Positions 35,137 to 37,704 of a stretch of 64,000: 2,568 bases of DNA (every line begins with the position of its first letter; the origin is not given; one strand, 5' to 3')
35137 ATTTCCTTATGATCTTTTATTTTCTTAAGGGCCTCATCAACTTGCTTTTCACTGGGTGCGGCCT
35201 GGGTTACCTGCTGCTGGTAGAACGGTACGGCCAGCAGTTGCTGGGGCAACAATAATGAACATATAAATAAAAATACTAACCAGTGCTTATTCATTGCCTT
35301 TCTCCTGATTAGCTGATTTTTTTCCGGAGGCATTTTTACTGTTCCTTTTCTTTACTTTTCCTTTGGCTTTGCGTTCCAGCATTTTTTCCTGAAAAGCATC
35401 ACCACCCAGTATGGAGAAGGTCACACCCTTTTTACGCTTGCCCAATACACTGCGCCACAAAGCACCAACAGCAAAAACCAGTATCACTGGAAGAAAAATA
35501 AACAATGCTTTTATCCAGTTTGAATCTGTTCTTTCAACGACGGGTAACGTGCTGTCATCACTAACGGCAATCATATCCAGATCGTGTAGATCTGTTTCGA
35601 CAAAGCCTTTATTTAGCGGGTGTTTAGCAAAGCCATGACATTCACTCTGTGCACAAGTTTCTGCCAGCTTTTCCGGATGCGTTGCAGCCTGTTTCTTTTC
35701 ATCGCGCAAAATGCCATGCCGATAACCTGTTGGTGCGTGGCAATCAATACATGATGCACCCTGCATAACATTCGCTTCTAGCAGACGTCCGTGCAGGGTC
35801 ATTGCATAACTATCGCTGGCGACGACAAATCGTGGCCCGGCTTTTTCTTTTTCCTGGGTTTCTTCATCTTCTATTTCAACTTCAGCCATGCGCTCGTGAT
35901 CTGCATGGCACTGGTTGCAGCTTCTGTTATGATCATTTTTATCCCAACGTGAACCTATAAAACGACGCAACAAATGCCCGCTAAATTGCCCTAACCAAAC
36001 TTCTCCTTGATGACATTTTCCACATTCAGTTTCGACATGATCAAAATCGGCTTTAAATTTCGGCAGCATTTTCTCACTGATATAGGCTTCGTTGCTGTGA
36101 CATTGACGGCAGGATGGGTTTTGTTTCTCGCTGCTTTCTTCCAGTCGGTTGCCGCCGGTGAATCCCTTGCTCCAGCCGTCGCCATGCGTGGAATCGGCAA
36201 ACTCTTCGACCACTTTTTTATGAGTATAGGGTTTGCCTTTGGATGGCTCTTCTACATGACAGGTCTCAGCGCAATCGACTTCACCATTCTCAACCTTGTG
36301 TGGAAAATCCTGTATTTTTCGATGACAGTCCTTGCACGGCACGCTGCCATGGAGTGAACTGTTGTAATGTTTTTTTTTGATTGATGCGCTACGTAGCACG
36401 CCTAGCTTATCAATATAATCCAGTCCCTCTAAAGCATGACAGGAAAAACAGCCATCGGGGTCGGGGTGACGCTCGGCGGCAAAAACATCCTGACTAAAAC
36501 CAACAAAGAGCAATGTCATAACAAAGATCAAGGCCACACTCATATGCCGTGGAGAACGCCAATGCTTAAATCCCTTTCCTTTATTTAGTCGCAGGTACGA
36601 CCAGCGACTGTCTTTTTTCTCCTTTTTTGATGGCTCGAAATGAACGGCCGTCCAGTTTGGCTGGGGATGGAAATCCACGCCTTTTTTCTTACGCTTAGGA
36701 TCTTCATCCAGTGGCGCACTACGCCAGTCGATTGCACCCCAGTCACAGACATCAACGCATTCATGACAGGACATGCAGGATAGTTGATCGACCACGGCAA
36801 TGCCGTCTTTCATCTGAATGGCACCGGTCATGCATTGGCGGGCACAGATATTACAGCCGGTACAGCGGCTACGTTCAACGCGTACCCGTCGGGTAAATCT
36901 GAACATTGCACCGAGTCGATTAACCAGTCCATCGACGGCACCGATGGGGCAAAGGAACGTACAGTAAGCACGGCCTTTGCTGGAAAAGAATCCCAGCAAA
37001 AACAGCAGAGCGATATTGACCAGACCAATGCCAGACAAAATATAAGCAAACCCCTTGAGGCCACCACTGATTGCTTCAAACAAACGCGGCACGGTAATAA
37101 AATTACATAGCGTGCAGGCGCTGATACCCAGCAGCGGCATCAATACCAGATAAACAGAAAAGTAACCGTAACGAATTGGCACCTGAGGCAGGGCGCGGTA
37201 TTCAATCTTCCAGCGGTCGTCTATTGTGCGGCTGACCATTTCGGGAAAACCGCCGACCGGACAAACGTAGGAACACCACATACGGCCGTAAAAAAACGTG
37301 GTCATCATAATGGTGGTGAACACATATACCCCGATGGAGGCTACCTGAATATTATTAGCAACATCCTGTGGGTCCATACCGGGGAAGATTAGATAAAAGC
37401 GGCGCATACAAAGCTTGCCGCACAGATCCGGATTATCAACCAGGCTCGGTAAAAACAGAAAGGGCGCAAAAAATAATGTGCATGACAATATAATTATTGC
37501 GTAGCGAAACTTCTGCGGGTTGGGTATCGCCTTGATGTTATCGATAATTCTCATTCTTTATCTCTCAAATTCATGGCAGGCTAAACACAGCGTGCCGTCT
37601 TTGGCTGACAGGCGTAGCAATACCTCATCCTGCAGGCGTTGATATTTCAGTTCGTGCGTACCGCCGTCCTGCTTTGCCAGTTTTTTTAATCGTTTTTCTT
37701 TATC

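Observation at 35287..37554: NapH/CcoG-like polyferredoxin fused in one polypeptide to a membrane-anchored multiheme cytochrome domain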

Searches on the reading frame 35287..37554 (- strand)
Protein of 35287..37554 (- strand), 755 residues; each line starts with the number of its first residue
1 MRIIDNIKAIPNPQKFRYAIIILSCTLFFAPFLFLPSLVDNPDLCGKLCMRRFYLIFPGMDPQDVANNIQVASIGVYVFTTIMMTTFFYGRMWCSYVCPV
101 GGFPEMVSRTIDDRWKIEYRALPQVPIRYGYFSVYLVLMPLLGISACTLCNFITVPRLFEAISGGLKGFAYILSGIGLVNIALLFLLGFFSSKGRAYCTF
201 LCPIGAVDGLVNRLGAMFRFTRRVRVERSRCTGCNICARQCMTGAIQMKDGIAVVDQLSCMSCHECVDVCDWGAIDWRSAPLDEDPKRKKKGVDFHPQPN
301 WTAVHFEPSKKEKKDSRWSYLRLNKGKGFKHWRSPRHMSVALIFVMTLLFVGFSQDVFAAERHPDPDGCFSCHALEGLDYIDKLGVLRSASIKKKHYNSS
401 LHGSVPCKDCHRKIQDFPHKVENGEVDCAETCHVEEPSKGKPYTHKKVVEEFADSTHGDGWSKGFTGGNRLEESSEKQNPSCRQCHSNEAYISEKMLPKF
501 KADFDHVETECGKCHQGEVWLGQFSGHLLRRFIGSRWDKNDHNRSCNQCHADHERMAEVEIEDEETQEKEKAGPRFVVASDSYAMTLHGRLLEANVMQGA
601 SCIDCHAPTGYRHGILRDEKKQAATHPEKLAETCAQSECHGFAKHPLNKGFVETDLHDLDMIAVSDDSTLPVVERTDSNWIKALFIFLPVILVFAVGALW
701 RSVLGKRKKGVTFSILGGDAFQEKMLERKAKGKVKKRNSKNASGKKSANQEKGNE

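Call 3: search_protein_families(library=pfam, proteins=[window:35287-37554:-], max_evalue=0.01)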
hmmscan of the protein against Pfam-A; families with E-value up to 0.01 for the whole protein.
window:35287-37554:- (755 aa): 10 families
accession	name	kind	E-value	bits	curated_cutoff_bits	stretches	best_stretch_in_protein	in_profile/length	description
PF12801.12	Fer4_5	-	1.9e-13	50.6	22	2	78-117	8-47/48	4Fe-4S binding domain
PF22113.1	Mtrc-MtrF_II-IV_dom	-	1.8e-07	31.3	30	1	407-554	9-167/176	Outer membrane cytochrome MtrC/MtrF-like, domains II/IV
PF12838.12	Fer4_7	-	1.5e-06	29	27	1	230-274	1-52/52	4Fe-4S dicluster domain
PF13187.11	Fer4_9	-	1.4e-05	25.5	27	1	230-275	1-52/52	4Fe-4S dicluster domain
PF13237.11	Fer4_10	-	4.6e-05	23.7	25.5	1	224-270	2-52/53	4Fe-4S dicluster domain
PF00037.32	Fer4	-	7.9e-05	22.8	21.1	2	254-275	2-23/24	4Fe-4S binding domain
PF12837.12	Fer4_6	-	0.00046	20.4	25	1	224-246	2-24/24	4Fe-4S binding domain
PF14537.11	Cytochrom_c3_2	-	0.0017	19.2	25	0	472-517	19-66/79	Cytochrome c3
PF14697.11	Fer4_21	-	0.0033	17.9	35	1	198-248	14-59/59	4Fe-4S dicluster domain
PF13459.11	Fer4_15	-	0.0093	17.1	22.4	1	224-255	1-32/66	4Fe-4S single cluster domain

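Call 4: search_protein_families(library=ncbifam, proteins=[window:35287-37554:-], max_evalue=0.01)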
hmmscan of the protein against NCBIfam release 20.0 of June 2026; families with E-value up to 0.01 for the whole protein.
window:35287-37554:- (755 aa): 51 families (the best 25 are shown)
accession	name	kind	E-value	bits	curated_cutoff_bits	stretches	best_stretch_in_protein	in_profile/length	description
TIGR02163.1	napH_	subfamily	3.6e-20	72.5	213.05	1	55-275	42-251/255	NapH/MauN family ferredoxin-type protein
NF007013.0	PRK09477.1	equivalog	3.8e-18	65.6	234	1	74-276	87-275/286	quinol dehydrogenase ferredoxin subunit NapH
NF038196.1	ferrodoxin_EFR1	subfamily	9.2e-11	42.2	75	1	217-279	173-233/242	EFR1 family ferrodoxin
NF046105.1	TransRegNosR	equivalog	1e-10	40.6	1000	1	78-268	484-660/680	transcriptional regulator NosR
NF040770.1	hetero_SS_HdrA2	exception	1.8e-09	36.3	1100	1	225-279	573-627/777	CoB-CoM heterodisulfide reductase HdrA2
NF043069.1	T4HPD_activ_SAM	equivalog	3.1e-09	36.6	425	1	220-272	42-94/299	trans-4-hydroxy-L-proline dehydratase activase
NF005504.0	PRK07118.1-3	equivalog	3.4e-09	36.5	437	1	229-289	219-278/293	Fe-S cluster domain-containing protein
NF045874.1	Vhu_polyferre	exception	3.5e-09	35.9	600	1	201-277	98-176/381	F420-non-reducing hydrogenase associated-polyferredoxin VhuB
TIGR02700.1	flavo_MJ0208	hypoth_equivalog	6.3e-09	35.4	251.35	1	224-275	143-194/234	dihydromethanopterin reductase (acceptor)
TIGR02745.1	ccoG_rdxA_fixG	equivalog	1e-07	31.3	316.7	1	17-271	5-268/435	cytochrome c oxidase accessory protein CcoG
TIGR03336.1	IOR_alpha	equivalog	2.7e-07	29.3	650.9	1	222-275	543-595/595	indolepyruvate ferredoxin oxidoreductase subunit alpha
NF005505.0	PRK07118.1-4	equivalog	4.7e-07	29.6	378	1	228-277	215-264/265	Fe-S cluster domain-containing protein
TIGR04105.1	FeFe_hydrog_B1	subfamily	7.7e-07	28.1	450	1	230-281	112-165/462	monomeric [FeFe] hydrogenase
NF041836.1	rnfB_Methano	equivalog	1.3e-06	28.1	445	1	229-277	216-264/265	Rnf electron transport complex subunit RnfB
NF004541.0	PRK05888.2-2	equivalog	2.7e-06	27.3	217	1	224-275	56-111/168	NADH-quinone oxidoreductase subunit NuoI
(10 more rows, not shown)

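Call 7: find_homologous_proteins(query=window:35287-37554:-, max_evalue=0.001)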
Query window:35287-37554:- (755 aa): 231 proteins with E <= 0.001 among 7032 candidates; the best 120 are listed.
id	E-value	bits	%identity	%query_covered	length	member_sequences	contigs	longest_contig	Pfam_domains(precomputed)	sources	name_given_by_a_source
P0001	0.0e+0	1622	88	100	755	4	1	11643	PF12801.13,PF12838.13,PF13187.12,PF22113.2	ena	-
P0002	0.0e+0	1576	86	100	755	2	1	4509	PF12801.13,PF12838.13,PF13187.12,PF22113.2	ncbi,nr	ncbi:MAG: 4Fe-4S binding protein [Gammaproteobacteria bacterium]|nr:4Fe-4S binding protein [Gammapro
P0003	0.0e+0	1524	82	100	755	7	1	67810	PF12801.13,PF22113.2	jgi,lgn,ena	-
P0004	0.0e+0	1277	69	99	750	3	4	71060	PF12801.13,PF12838.13,PF13187.12,PF22113.2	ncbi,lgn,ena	-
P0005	0.0e+0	1261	68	97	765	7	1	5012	PF12801.13,PF12838.13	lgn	-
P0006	0.0e+0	1236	66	100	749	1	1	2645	PF12801.13,PF12838.13,PF22113.2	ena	-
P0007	0.0e+0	1233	66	100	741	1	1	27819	PF12801.13,PF12838.13,PF22113.2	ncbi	-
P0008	0.0e+0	1231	68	97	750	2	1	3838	PF12801.13,PF12838.13,PF22113.2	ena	-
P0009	0.0e+0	1182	65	100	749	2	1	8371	PF12801.13,PF12838.13,PF13187.12,PF22113.2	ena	-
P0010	0.0e+0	1181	66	98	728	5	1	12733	PF12801.13,PF12838.13,PF13237.12,PF22113.2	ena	-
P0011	0.0e+0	1169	64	99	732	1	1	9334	PF12801.13,PF00037.33,PF12838.13,PF13237.12,PF13187.12,PF14522.12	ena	-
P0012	0.0e+0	1155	65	97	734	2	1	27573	PF12801.13,PF00037.33,PF12838.13,PF13237.12,PF13187.12,PF22113.2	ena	-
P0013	0.0e+0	1153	64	99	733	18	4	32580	PF14697.12,PF12801.13,PF12838.13,PF13237.12,PF22113.2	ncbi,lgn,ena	-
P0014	0.0e+0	1152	64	99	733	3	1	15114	PF12801.13,PF12838.13,PF13237.12,PF22113.2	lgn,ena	-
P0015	0.0e+0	1152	65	97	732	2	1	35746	PF12801.13,PF00037.33,PF12838.13,PF13237.12,PF13187.12,PF22113.2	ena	-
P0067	1.2e-271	922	53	99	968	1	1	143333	PF12801.13,PF12838.13,PF13237.12,PF13187.12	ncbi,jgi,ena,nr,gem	ncbi:MAG: 4Fe-4S binding protein [Deltaproteobacteria bacterium]|nr:4Fe-4S binding protein [Deltapro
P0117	1.2e-193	664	68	52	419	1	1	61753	PF22113.2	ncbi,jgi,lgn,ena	-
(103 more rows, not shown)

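Call 9: find_encoding_contigs(protein=P0117, flank=10000, max_places=3)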
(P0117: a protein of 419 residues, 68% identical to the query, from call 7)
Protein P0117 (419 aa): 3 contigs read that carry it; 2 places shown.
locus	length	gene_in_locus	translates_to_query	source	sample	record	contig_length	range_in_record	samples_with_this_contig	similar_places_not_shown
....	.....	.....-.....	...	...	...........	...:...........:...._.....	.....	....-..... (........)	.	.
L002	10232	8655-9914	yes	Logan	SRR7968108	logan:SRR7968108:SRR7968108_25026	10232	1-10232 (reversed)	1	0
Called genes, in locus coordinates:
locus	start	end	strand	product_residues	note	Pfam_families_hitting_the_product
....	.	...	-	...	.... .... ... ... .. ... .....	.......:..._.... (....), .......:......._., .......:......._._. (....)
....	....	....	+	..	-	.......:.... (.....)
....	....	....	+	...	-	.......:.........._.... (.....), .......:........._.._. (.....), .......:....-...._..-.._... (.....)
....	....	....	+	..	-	-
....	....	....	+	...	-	-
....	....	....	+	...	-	-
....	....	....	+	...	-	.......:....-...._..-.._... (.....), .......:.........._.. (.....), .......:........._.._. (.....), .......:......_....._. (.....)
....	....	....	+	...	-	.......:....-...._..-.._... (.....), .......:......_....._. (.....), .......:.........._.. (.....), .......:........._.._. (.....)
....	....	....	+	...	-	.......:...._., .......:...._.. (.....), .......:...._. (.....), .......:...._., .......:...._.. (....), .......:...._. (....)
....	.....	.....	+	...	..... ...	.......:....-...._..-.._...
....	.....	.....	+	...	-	-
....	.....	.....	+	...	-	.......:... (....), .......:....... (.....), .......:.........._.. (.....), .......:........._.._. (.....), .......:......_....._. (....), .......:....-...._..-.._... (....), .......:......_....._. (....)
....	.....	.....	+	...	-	-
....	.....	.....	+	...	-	-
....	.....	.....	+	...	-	-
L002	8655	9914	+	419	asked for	PF22113:Mtrc-MtrF_II-IV_dom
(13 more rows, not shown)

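Call 17: find_related_loci(query=A1, collection=genome_contigs, flank=10000)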
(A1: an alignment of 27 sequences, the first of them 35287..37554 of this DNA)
Query A1 (755 aa) in genome_contigs; peptide patterns used: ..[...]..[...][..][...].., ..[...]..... (x = any residue, [..] = any of these).
600 stretches matched a pattern (row limit reached: there are more); 497 encode a relative of the query (tblastn E <= 1e-3); the best 80 are kept; 79 distinct loci.
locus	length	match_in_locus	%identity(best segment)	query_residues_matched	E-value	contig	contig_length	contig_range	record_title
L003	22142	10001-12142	69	1-731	0e+0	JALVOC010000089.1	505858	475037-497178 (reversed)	MAG: Chromatiales bacterium isolate A3_maxbin2_scaf2bin.437 A3_NODE_2_length_505858_cov_5.578084, whole genome shotgun s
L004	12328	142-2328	64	1-748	0e+0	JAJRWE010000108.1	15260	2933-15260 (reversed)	MAG: Gammaproteobacteria bacterium isolate Dive96_bin2.149 k141_1320571, whole genome shotgun sequence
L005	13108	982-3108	63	1-726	0e+0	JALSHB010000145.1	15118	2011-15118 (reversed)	MAG: Chromatiales bacterium isolate 354-166_metabat1_scaf2bin.062 354-166_scaffold_3888_c1, whole genome shotgun sequenc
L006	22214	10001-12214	63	1-755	0e+0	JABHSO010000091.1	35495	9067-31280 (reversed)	MAG: Gammaproteobacteria bacterium isolate SI039_bin4 k141_25825, whole genome shotgun sequence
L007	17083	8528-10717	63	2-746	0e+0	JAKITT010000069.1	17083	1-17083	MAG: Candidatus Polarisedimenticolaceae bacterium isolate D96SM.bin.49 NODE_2523_length_17083_cov_4.555320, whole genome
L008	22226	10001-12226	63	1-755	0e+0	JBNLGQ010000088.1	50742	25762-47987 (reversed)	MAG: Gammaproteobacteria bacterium isolate C1.bin.13.orig k141_249843, whole genome shotgun sequence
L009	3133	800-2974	63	1-743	0e+0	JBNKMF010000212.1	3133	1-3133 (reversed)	MAG: Gammaproteobacteria bacterium isolate H1.bin.24.strict NODE_212_length_3133_cov_127.460079, whole genome shotgun se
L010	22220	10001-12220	62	1-755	0e+0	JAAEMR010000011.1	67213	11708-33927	MAG: Gammaproteobacteria bacterium isolate Bse_11 BseG_CONTIG121176, whole genome shotgun sequence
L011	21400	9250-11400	62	2-742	0e+0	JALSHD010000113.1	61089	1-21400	MAG: Chromatiales bacterium isolate 354-166_metabat1_scaf2bin.070 354-166_scaffold_351_c1, whole genome shotgun sequence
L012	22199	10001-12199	60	1-746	0e+0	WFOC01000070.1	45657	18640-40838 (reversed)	MAG: Gammaproteobacteria bacterium isolate S012_134 k151_308309, whole genome shotgun sequence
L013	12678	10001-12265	58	1-731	0e+0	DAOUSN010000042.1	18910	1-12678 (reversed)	MAG TPA_asm: Methylococcaceae bacterium isolate CSMAG_547 CSMAG_547_k127_787910_length_18910_cov_45.7221, whole genome s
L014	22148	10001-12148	58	1-727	0e+0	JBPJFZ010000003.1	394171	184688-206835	Oleiphilaceae bacterium J1-3 NODE_3_length_394171_cov_41.9952, whole genome shotgun sequence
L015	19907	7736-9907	64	1-737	0e+0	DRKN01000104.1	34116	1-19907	MAG TPA_asm: Gammaproteobacteria bacterium isolate HyVt-441 HyVt-441_k145_455221, whole genome shotgun sequence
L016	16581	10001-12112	55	3-733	0e+0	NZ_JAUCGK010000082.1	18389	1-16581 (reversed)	Candidatus Parabeggiatoa sp. HSG14 NODE_116_length_18389, whole genome shotgun sequence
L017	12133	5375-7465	55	3-727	0e+0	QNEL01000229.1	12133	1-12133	MAG: Candidatus Parabeggiatoa sp. nov. 3 isolate B5_G6 B5_Guay6_scaffold_03530, whole genome shotgun sequence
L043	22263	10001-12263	56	2-726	4e-133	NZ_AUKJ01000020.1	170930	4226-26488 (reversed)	Methylococcus capsulatus str. Texas = ATCC 19069 H156DRAFT_scaffold00006.6_C, whole genome shotgun sequence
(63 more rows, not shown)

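Call 39: predict_structure(alignment_id=A1)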
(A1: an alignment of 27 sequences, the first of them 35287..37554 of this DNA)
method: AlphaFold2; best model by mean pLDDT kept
length: 755 residues; sequences in the alignment: 27
mean_pLDDT: 51.8   pTM: 0.30
mean pLDDT of the five models: 51.8, 48.6, 48.4, 47.0, 46.6
residues with pLDDT >= 90: 0; 70-90: 82; 50-70: 332; < 50: 341
segments of 3 or more residues with pLDDT < 50: 24-60, 85-87, 89-153, 188-209, 260-273, 280-333, 355-362, 424-446, 461-469, 480-483, 486-492, 504-529, 658-661, 667-672, 732-755
pLDDT, mean of each block of 10 residues (from residue 1): 61 58 45 38 33 40 55 56 50 30 36 38 34 43 41 53 64 60 52 41 47 53 51 56 52 51 41 46 43 35 33 38 39 56 73 48 53 66 62 59 50 51 40 29 46 55 46 54 48 54 46 36 45 53 67 75 77 72 62 64 59 62 74 71 70 56 49 52 73 72 60 54 54 43 39 36
secondary structure, 60 per line:
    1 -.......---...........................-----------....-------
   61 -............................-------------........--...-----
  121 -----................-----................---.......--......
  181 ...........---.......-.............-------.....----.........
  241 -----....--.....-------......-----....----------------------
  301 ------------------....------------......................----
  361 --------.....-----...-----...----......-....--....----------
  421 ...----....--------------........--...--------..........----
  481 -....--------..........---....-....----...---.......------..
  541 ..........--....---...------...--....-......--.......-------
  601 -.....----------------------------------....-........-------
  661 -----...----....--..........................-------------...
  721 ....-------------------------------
elements in order (helices of 4 or more, strands of 3 or more residues): H2-8 H12-38 H50-53 H62-89 H103-110 H126-141 H147-162 H166-172 H175-191 H195-201 H203-215 E223-227 H232-240 E246-249 E252-256 H264-269 E275-278 H319-322 H335-356 H369-373 E379-381 E387-389 H394-399 H401-404 H407-410 H428-431 H446-453 H467-476 H482-485 H494-503 H507-510 H512-515 H526-532 H539-550 H553-556 E560-562 E569-571 H574-577 H579-584 H587-593 H602-606 H641-644 H646-653 H673-676 H679-704 H718-724

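Call 59: find_encoding_contigs(protein=P0067, flank=10000, max_places=2)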
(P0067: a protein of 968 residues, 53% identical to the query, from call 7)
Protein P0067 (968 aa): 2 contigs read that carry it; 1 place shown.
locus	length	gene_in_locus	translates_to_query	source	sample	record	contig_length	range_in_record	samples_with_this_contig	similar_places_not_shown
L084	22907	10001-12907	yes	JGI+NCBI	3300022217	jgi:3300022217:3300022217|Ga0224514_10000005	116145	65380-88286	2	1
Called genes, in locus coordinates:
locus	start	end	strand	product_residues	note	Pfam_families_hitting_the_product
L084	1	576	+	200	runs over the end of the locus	-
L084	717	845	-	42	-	-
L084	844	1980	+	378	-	PF17746:SfsA_N, PF03749:SfsA, PF01986:DUF123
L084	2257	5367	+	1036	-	PF22113:Mtrc-MtrF_II-IV_dom (weak)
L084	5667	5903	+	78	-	-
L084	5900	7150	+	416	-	-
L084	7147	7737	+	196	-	PF14522:Cytochrome_C7 (faint)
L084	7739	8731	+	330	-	PF03264:Cytochrom_NNT (faint), PF14522:Cytochrome_C7 (faint), PF22113:Mtrc-MtrF_II-IV_dom (faint), PF09699:Paired_CXXCH_1 (faint), PF14537:Cytochrom_c3_2 (faint)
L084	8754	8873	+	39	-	-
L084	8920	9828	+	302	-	PF14522:Cytochrome_C7 (faint), PF09699:Paired_CXXCH_1 (faint), PF22113:Mtrc-MtrF_II-IV_dom, PF14537:Cytochrom_c3_2 (faint)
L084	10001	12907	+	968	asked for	PF12801:Fer4_5, PF13187:Fer4_9 (faint), PF12801:Fer4_5 (weak), PF12838:Fer4_7, PF13237:Fer4_10 (weak)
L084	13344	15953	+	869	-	PF01436:NHL (faint), PF17170:DUF5128 (faint), PF14522:Cytochrome_C7 (faint), PF14537:Cytochrom_c3_2 (faint), PF09699:Paired_CXXCH_1, PF22113:Mtrc-MtrF_II-IV_dom (weak), PF09699:Paired_CXXCH_1 (weak)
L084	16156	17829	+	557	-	-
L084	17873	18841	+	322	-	-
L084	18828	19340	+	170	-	PF00578:AhpC-TSA (weak)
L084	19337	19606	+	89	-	-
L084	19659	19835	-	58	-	-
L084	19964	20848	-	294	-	PF00072:Response_reg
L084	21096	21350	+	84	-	-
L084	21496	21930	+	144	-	PF13670:PepSY_2 (faint), PF03413:PepSY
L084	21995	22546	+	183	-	-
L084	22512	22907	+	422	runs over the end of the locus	PF02085:Cytochrom_CIII (faint), PF14522:Cytochrome_C7 (faint), PF14537:Cytochrom_c3_2 (faint)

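Call 71: search_solved_structures(query=A1, max_evalue=0.1, show_alignments=0)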
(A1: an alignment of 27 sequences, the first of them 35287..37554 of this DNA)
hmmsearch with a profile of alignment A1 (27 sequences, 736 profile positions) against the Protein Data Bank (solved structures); distinct sequences matched with E-value up to 0.1: 59.
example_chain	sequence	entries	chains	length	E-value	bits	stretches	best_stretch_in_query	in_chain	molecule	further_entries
7zc6_B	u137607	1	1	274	1e-09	40.3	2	231-296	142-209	RnfB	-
9sfi_O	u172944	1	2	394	2.4e-09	39.1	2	198-277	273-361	Ferredoxin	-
9sw6_G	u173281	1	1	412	1.1e-07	33.6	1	231-291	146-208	Polyferredoxin protein MvhB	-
9bov_B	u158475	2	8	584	2.1e-06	29.4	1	229-276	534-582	NADH dehydrogenase (Quinone)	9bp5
8rvu_a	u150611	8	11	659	2.8e-06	29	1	227-284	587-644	H(2):CoB-CoM heterodisulfide,ferredoxin reductase subunit A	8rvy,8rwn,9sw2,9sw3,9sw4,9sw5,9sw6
6fah_A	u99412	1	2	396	3.4e-06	28.7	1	224-276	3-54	Caffeyl-CoA reductase-Etf complex subunit CarE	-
7qv7_B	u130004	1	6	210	4.1e-06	28.4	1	231-283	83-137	Hydrogen dependent carbon dioxide reductase subunit HycB4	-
8rvv_A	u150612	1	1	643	4.1e-06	28.4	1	227-283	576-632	H(2):CoB-CoM heterodisulfide,ferredoxin reductase subunit A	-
6cfw_N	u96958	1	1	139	2.8e-05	25.7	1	225-297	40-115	NADH-plastoquinone oxidoreductase subunit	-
8a6t_B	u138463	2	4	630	2.9e-05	25.6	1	225-275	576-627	Electron bifurcating hydrogenase subunit HydB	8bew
9n5u_B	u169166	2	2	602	5.9e-05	24.6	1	228-282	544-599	NfnB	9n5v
7qv7_D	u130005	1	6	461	9e-05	24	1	224-292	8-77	Hydrogen dependent carbon dioxide reductase subunit HydA2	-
7qv7_A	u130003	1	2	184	0.00011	23.7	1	231-292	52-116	Hydrogen dependent carbon dioxide reductase subunit HycB3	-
9eri_B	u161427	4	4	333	0.00012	23.6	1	228-280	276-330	Na(+)-translocating ferredoxin:NAD(+) oxidoreductase complex subunit B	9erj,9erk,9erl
9mqx_B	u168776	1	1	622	0.00013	23.4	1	225-276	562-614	NADH:ubiquinone oxidoreductase, NADH-binding (51 kD) subunit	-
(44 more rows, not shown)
